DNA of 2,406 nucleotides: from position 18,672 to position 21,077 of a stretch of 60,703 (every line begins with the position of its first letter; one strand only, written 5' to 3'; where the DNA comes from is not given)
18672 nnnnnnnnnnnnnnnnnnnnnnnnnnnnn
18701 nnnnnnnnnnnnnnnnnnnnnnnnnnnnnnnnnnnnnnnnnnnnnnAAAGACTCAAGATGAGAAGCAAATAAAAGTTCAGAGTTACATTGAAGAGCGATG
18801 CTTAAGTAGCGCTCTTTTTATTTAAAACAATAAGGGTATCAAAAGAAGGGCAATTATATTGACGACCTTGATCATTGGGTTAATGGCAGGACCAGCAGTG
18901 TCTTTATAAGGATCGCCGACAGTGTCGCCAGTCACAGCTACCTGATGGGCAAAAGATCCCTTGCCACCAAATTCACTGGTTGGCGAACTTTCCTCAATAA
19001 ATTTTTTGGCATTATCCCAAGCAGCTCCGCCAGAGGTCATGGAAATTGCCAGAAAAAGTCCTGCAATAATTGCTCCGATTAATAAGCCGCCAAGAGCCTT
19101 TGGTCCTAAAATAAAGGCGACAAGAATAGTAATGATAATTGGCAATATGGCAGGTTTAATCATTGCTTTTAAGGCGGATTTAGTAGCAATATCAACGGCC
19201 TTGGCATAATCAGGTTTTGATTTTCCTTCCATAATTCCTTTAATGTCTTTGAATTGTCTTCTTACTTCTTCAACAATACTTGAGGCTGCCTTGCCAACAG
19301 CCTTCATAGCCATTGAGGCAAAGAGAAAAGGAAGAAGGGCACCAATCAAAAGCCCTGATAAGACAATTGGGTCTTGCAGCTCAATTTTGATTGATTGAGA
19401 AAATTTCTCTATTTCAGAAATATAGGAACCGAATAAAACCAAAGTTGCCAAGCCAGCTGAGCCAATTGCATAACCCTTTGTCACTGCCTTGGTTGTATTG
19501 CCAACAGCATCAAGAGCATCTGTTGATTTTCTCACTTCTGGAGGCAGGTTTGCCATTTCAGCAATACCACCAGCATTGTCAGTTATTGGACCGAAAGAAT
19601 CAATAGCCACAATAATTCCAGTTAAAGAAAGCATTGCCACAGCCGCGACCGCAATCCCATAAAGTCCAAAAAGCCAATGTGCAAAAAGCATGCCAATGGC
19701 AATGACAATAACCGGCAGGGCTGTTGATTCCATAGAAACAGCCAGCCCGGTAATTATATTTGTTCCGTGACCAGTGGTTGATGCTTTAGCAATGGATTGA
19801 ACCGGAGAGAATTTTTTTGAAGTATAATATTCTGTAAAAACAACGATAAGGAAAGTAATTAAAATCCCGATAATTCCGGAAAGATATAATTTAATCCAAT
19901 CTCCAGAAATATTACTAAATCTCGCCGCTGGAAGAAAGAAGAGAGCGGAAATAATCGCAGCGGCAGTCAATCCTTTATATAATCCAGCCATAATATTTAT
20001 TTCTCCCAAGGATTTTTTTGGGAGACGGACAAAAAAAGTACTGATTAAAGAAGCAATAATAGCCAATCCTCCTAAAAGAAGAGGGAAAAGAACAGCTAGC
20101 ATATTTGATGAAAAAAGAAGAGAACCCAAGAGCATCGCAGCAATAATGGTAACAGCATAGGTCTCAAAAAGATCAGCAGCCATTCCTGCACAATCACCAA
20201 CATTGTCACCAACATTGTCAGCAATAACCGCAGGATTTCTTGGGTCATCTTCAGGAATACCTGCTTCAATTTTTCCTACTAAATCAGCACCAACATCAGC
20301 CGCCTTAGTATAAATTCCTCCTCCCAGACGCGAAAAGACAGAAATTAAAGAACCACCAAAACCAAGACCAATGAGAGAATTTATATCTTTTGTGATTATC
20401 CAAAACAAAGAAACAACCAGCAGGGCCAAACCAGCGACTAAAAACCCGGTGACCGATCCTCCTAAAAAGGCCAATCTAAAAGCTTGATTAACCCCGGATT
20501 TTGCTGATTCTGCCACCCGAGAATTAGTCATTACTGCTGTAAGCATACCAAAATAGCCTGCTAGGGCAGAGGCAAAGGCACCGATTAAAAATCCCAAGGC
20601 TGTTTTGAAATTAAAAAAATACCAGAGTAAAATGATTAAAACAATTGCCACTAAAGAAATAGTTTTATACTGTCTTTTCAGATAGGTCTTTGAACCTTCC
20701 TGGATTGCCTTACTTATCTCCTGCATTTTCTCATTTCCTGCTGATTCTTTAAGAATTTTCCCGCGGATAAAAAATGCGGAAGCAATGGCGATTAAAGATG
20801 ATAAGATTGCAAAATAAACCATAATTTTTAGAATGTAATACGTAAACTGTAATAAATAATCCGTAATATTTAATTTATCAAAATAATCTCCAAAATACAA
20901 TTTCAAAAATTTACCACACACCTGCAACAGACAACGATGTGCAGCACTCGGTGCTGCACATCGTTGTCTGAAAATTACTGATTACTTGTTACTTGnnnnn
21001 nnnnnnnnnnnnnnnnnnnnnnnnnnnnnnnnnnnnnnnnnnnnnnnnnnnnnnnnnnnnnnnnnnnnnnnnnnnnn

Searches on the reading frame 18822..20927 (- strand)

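Call 63: search_protein_families(library=pfam, proteins=[window:18822-20927:-], max_evalue=0.00001)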
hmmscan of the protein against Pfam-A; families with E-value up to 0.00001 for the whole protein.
window:18822-20927:- (701 aa): 1 family
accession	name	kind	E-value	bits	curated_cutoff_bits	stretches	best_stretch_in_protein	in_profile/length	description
PF03030.21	H_PPase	-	5.1e-263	875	29.7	1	45-696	1-645/645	Inorganic H+ pyrophosphatase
